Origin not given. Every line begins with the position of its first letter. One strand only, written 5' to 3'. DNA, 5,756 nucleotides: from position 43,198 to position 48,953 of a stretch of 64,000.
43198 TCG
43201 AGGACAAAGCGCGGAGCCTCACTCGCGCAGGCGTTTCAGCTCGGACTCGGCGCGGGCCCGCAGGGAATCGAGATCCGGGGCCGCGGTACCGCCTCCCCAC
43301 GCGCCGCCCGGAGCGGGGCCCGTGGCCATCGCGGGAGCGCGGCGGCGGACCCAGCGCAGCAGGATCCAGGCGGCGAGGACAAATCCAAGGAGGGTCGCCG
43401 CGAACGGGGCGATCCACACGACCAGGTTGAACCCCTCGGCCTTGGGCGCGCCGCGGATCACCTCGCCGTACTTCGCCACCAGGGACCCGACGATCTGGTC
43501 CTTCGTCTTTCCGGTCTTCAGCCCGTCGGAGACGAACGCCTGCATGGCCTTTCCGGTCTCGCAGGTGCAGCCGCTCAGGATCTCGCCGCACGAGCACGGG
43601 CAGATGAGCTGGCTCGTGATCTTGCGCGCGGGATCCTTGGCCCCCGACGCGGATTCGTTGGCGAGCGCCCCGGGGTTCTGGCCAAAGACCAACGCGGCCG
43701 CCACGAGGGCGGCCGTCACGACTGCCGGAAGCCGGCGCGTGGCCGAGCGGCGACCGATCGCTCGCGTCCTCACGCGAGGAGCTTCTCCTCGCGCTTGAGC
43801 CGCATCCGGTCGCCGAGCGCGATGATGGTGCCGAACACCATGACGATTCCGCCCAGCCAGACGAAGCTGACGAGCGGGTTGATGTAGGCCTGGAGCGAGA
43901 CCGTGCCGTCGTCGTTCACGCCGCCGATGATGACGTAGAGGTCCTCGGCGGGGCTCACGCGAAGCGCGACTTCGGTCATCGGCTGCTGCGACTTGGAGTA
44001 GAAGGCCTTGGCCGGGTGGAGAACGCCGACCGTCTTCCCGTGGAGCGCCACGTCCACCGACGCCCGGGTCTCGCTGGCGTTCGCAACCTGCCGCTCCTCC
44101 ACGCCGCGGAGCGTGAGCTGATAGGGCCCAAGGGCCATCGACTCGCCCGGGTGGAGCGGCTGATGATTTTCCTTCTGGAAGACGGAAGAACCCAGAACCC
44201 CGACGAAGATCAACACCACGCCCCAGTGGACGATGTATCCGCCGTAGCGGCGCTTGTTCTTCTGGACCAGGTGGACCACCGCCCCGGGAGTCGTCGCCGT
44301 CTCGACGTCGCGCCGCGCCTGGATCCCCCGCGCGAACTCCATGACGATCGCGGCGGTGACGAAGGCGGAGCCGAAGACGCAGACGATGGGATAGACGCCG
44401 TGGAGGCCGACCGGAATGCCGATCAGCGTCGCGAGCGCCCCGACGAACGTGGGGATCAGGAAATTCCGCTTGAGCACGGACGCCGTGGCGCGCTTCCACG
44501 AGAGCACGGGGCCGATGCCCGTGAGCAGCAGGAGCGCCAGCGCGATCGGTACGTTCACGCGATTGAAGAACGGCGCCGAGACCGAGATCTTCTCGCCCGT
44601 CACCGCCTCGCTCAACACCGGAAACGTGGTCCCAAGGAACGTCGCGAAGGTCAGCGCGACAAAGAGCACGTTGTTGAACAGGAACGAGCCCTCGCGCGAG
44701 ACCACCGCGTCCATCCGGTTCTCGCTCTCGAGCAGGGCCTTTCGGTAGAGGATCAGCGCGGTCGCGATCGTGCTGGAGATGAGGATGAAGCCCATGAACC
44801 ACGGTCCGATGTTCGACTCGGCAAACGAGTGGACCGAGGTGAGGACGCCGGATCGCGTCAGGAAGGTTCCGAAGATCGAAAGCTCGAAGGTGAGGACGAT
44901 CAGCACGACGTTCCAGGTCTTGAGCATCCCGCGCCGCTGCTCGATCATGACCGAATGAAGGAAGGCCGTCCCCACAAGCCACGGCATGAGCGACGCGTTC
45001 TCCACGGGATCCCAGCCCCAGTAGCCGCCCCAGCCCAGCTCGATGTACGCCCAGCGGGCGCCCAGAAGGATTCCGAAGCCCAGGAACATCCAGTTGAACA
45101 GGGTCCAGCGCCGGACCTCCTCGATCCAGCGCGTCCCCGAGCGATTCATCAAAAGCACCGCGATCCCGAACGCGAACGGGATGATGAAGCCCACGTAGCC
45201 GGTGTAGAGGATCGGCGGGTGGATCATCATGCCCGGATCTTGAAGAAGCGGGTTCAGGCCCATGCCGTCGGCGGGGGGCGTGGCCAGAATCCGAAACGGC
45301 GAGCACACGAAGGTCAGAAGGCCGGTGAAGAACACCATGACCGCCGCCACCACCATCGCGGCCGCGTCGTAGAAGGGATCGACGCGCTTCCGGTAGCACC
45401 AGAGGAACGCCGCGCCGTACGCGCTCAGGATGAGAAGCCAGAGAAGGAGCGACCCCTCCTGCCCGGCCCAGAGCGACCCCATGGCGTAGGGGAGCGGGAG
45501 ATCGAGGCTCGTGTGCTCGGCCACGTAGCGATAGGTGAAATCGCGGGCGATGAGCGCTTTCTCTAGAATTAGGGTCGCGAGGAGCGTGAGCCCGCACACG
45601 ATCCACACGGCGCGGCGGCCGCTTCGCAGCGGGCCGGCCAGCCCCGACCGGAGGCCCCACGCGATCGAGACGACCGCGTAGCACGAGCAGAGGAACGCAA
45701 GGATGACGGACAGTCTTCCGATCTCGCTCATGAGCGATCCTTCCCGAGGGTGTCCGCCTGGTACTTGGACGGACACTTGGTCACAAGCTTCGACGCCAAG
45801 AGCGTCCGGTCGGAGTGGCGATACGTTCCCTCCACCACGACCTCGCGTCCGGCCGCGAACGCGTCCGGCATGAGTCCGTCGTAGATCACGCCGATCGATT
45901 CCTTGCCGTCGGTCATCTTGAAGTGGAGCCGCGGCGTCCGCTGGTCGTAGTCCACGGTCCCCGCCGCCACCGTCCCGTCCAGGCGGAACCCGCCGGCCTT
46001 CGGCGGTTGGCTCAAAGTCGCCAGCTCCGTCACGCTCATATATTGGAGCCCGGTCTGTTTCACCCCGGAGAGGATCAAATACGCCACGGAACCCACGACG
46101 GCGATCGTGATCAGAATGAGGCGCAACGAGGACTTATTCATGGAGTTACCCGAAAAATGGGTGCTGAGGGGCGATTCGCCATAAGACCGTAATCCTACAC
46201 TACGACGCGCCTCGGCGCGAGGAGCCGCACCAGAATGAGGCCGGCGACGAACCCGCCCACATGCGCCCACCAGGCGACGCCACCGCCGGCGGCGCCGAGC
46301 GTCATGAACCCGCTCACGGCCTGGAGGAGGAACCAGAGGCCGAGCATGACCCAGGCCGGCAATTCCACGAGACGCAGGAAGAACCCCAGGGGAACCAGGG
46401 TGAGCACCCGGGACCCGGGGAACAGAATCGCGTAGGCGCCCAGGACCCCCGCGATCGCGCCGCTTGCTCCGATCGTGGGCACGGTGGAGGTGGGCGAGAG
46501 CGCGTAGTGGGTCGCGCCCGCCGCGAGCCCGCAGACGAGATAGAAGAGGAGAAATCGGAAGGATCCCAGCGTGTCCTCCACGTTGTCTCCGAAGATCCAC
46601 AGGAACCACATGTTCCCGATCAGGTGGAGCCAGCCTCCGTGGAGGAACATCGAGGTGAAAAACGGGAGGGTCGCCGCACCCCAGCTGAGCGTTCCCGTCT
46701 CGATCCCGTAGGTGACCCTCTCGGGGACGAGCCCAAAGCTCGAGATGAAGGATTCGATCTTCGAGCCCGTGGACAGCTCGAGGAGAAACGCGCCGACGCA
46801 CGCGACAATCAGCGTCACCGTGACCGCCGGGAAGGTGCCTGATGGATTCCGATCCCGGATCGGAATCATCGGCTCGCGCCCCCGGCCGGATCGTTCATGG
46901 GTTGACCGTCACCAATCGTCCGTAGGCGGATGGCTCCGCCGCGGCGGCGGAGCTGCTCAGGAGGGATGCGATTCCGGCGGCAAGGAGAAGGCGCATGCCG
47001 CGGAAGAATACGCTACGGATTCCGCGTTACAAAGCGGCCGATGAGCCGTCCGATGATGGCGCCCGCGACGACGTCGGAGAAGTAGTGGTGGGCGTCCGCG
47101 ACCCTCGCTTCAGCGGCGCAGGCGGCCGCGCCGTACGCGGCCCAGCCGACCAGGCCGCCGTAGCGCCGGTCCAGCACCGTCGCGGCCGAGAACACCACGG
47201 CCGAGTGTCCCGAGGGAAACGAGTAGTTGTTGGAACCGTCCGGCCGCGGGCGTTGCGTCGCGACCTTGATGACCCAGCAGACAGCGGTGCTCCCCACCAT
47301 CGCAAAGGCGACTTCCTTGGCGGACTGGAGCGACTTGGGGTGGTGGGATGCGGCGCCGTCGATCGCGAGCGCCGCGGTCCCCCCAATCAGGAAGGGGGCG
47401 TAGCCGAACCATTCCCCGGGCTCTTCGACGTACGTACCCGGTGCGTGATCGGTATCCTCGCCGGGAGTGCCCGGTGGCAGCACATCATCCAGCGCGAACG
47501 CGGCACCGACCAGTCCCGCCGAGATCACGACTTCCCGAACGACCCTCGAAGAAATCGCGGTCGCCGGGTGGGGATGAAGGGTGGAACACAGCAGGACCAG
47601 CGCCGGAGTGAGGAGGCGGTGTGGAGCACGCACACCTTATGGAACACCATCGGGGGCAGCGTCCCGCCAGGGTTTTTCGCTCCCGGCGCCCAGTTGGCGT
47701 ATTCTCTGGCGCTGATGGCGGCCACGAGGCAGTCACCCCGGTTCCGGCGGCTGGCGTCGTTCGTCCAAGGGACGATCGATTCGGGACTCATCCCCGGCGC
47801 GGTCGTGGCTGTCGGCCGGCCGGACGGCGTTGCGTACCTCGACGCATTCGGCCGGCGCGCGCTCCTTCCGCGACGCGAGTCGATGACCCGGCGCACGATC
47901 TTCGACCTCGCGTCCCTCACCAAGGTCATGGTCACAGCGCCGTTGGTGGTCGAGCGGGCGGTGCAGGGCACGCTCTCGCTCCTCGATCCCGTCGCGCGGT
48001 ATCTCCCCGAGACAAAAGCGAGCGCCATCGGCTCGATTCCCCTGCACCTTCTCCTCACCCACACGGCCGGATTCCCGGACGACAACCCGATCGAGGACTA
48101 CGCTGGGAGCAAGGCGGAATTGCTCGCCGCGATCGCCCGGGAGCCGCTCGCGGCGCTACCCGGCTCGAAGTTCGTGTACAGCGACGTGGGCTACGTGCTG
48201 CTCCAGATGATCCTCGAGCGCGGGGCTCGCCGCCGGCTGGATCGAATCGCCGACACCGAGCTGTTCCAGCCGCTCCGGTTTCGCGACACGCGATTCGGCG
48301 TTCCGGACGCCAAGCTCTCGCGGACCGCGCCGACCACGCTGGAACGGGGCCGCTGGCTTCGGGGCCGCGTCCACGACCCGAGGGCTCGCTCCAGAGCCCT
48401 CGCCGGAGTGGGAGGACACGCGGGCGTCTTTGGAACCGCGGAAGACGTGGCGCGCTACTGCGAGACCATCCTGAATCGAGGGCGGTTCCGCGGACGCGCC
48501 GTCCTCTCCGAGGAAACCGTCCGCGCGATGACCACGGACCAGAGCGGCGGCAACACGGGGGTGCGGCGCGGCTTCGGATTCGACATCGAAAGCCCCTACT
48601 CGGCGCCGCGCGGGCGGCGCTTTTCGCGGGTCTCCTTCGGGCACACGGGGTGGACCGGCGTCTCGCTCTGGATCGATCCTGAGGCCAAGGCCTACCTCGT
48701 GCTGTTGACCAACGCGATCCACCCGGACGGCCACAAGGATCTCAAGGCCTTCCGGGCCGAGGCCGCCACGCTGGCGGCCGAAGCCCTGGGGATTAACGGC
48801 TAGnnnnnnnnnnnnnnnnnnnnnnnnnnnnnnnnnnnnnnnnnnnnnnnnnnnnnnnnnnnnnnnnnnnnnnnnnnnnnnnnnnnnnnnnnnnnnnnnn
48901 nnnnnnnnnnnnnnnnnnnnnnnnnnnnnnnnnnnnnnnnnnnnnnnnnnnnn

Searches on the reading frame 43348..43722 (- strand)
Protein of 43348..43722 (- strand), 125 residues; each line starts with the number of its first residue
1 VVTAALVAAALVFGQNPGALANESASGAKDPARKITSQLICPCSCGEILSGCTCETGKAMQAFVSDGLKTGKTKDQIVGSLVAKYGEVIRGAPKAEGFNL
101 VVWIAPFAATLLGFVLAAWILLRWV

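Call 48: search_protein_families(library=pfam, proteins=[window:43348-43722:-], max_evalue=0.0001)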
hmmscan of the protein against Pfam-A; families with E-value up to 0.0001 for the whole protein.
window:43348-43722:- (125 aa): 1 family
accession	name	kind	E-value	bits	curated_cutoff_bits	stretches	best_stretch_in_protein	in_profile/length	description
PF03918.19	CcmH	-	1e-19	70.7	25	1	13-123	12-120/143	Cytochrome C biogenesis protein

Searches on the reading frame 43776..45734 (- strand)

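Call 48: search_protein_families(library=pfam, proteins=[window:43776-45734:-], max_evalue=0.0001)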
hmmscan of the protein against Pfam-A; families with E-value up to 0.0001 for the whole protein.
window:43776-45734:- (653 aa): 2 families
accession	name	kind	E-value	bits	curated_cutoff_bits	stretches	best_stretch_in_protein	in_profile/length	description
PF16327.10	CcmF_C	-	1.7e-69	234.9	28.7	1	318-643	3-323/323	Cytochrome c-type biogenesis protein CcmF C-terminal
PF01578.25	Cytochrom_C_asm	-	7.7e-40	137.2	29.9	1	89-295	1-206/212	Cytochrome C assembly protein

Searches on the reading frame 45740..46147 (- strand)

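Call 48: search_protein_families(library=pfam, proteins=[window:45740-46147:-], max_evalue=0.0001)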
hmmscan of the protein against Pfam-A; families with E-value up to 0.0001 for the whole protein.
window:45740-46147:- (136 aa): 1 family
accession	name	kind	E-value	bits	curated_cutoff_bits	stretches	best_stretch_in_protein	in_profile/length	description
PF03100.22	CcmE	-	8.3e-24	84.3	24.6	1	36-131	4-98/99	CcmE domain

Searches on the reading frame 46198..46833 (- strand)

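Call 48: search_protein_families(library=pfam, proteins=[window:46198-46833:-], max_evalue=0.0001)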
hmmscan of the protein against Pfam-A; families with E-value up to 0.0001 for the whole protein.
window:46198-46833:- (212 aa): 1 family
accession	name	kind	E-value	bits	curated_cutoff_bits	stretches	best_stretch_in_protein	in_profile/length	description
PF01694.28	Rhomboid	-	1.4e-38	132.7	22.6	1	57-206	6-141/143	Rhomboid domain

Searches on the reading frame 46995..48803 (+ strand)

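Call 6: search_protein_families(library=pfam, proteins=[window:46995-48803:+])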
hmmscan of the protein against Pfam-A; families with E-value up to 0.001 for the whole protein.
window:46995-48803:+ (602 aa): 1 family
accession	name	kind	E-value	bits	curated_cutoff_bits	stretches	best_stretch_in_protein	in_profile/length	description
PF00144.29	Beta-lactamase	-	4.3e-62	210.6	27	1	255-591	3-328/329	Beta-lactamase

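Call 7: search_protein_families(library=ncbifam, proteins=[window:46995-48803:+])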
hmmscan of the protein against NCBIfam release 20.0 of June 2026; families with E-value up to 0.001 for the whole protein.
window:46995-48803:+ (602 aa): 46 families (the best 25 are shown)
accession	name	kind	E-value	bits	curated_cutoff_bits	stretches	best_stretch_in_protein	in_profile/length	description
NF002968.0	PRK03642.1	equivalog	8.2e-42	143.5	385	1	246-576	36-397/432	penicillin binding protein PBP4B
NF038269.1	lipase_LipE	equivalog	3.7e-17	62.5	750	1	298-596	83-403/407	lipase LipE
NF033085.1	bla_class_C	equivalog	1.8e-16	59.9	415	1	259-445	14-196/356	class C beta-lactamase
NF000423.2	blaSRT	exception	9.2e-16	58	860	1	239-444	14-214/378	SRT/SST family class C beta-lactamase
NF007943.0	PRK10662.1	equivalog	4.8e-15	55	266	1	299-498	81-276/380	D-alanyl-D-alanine-carboxypeptidase/endopeptidase AmpH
NF052559.1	MthAcHydAcmB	equivalog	6.8e-14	51.4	550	1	264-518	22-295/391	methyl acetate hydrolase AcmB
NF045671.1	blaPNC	exception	2.1e-13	49.9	750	1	236-444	28-236/401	PNC family class C beta-lactamase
NF041663.1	ampC_Sliq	exception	4.7e-13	48.8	860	1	256-442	31-212/378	cephalosporin-hydrolyzing class C beta-lactamase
NF033700.1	blaCMA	exception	9.7e-13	47.9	887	1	261-443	34-211/375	CMA family class C beta-lactamase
NF000185.2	BlaEC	exception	6.4e-12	45.1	850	1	260-446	35-217/377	BlaEC family class C beta-lactamase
NF033159.0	blaPAC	exception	8.7e-12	44.5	850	1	266-444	44-217/380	PAC family class C beta-lactamase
NF012173.1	CMY2-MIR-ACT-EC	exception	9e-12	44.5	680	1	253-441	28-216/380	CMY2/MIR/ACT/EC family class C beta-lactamase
NF040478.1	blaLAQ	exception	1.7e-11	43.7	850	1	262-440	40-214/380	LAQ family class C beta-lactamase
NF041741.1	blaAMZ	exception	2.4e-11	43.6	825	1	266-456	50-236/396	AMZ family class C beta-lactamase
NF050047.1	blaELC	exception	1.1e-10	41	840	1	268-444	99-271/434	ELC family class C beta-lactamase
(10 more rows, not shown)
